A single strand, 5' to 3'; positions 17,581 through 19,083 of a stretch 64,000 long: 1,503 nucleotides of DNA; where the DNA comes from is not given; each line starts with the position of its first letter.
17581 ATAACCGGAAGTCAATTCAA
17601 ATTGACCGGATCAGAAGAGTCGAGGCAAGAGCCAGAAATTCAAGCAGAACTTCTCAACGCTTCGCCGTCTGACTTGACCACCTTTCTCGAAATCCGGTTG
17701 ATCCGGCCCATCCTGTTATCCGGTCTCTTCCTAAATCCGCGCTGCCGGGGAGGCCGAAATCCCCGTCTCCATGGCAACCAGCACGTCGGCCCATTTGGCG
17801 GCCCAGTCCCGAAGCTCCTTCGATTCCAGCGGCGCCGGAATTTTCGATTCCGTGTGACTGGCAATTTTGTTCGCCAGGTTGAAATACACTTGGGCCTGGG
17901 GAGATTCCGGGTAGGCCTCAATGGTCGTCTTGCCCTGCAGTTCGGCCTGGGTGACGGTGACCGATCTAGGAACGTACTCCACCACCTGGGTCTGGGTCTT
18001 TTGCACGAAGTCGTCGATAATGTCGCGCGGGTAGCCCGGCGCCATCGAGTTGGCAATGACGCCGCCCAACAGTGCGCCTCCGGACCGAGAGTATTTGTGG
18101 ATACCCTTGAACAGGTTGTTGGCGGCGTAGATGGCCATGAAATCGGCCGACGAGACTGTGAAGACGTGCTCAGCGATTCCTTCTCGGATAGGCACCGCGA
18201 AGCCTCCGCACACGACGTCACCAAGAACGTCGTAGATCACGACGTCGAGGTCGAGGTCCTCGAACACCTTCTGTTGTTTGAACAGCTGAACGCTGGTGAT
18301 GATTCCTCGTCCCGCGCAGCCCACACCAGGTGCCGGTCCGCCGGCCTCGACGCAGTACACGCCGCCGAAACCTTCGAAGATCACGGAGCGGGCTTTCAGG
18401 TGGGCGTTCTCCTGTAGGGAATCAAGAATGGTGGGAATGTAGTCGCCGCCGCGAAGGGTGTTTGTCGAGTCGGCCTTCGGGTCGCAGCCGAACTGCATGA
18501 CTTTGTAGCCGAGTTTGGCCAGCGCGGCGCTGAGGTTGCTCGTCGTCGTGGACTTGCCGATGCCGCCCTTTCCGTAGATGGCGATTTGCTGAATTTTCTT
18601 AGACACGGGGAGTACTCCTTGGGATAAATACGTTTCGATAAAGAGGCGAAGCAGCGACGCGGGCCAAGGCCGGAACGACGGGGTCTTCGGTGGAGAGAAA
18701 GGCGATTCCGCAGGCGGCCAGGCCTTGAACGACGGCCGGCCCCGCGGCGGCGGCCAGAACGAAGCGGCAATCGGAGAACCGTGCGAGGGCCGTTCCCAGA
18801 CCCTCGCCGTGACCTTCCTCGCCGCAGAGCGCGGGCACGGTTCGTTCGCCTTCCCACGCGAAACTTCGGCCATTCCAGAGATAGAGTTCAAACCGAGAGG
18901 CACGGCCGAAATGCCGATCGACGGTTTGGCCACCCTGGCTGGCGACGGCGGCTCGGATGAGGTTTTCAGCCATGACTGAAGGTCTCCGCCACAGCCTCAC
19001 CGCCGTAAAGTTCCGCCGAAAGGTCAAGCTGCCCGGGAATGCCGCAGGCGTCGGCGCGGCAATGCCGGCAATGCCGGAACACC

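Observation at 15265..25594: Three paralogous O-acetylhomoserine sulfhydrylase (metY-family) genes within 10 kb, interleaved with the nitrogenase-like genes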

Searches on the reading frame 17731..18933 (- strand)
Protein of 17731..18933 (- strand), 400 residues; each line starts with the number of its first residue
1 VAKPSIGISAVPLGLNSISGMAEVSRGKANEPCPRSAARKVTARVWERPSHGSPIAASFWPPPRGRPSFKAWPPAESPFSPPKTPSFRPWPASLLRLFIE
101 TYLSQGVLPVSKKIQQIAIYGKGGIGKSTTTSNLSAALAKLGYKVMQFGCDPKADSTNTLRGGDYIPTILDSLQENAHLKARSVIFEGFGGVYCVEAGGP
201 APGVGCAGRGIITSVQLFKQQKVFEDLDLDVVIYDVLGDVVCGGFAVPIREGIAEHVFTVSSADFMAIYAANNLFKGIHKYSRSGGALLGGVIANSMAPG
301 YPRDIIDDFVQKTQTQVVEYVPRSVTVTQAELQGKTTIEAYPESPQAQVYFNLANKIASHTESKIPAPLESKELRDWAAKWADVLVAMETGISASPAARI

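Call 3: search_protein_families(library=ncbifam, proteins=[window:17731-18933:-])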
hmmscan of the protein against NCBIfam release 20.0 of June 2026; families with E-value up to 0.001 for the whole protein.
window:17731-18933:- (400 aa): 15 families
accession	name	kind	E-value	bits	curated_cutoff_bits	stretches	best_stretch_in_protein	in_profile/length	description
TIGR01287.1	nifH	equivalog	3.9e-119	397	394.35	1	115-382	1-269/275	nitrogenase iron protein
NF033200.1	F430_CfbC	exception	5.5e-101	337.3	402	1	115-377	1-258/260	Ni-sirohydrochlorin a,c-diamide reductive cyclase ATP-dependent reductase subunit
NF009701.0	PRK13230.1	subfamily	4.1e-98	328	350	1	114-380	1-280/291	nitrogenase reductase-like protein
NF009702.0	PRK13231.1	equivalog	1.5e-87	293.1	427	1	114-381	2-262/264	nitrogenase reductase-like protein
TIGR01281.1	DPOR_bchL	equivalog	5.9e-69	232.4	345.15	1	116-376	2-262/268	ferredoxin:protochlorophyllide reductase (ATP-dependent) iron-sulfur ATP-binding protein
TIGR02016.1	BchX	equivalog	7.4e-54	183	331.2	1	116-371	2-261/296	chlorophyllide a reductase iron protein subunit X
TIGR01969.1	minD_arch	subfamily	1.4e-15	57.1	201.75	2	120-198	7-84/251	cell division ATPase MinD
NF008669.0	PRK11670.1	equivalog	3.6e-07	29.4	348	0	120-162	114-156/369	iron-sulfur cluster carrier protein ApbC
TIGR01968.1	minD_bact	equivalog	7.7e-07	28.7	212.9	1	120-148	8-36/261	septum site-determining protein MinD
NF041136.1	MrpORP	equivalog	5.1e-06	26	450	1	117-146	9-38/365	iron-sulfur cluster carrier protein MrpORP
NF041546.1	ParA_partition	equivalog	0.00013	21.6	180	1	121-154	7-40/203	ParA family partition ATPase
TIGR04291.1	arsen_driv_ArsA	equivalog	0.00014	20.7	650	1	113-161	319-367/565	arsenical pump-driving ATPase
TIGR03453.1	partition_RepA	equivalog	0.00019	20.4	348.45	1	112-156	102-147/387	plasmid partitioning protein RepA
TIGR03371.1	cellulose_yhjQ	equivalog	0.00025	20.6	157.85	0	115-153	2-41/246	cellulose biosynthesis protein BcsQ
NF006958.0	PRK09435.1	equivalog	0.00081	18.5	329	0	105-158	48-101/333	methylmalonyl Co-A mutase-associated GTPase MeaB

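Call 4: search_protein_families(library=pfam, proteins=[window:17731-18933:-])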
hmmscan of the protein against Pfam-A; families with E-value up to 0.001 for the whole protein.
window:17731-18933:- (400 aa): 6 families
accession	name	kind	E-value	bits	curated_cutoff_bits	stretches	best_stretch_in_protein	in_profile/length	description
PF00142.24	Fer4_NifH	-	5.3e-98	328.2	25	1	115-377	1-264/271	4Fe-4S iron sulfur cluster binding proteins, NifH/frxC family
PF01656.29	CbiA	-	6.8e-12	45.9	25.4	1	118-335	3-123/125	CobQ/CobB/MinD/ParA nucleotide binding domain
PF10609.15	ParA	-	1.2e-08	35.1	27.1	1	119-148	9-38/246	NUBPL iron-transfer P-loop NTPase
PF13614.12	AAA_31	-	1.3e-08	35.5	27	1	117-160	4-48/177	AAA domain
PF02374.21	ArsA_ATPase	-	0.00019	21.2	24.3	1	117-152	4-39/305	Anion-transporting ATPase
PF03308.22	MeaB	-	0.00032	20.2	23.1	1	107-163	26-82/273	Methylmalonyl Co-A mutase-associated GTPase MeaB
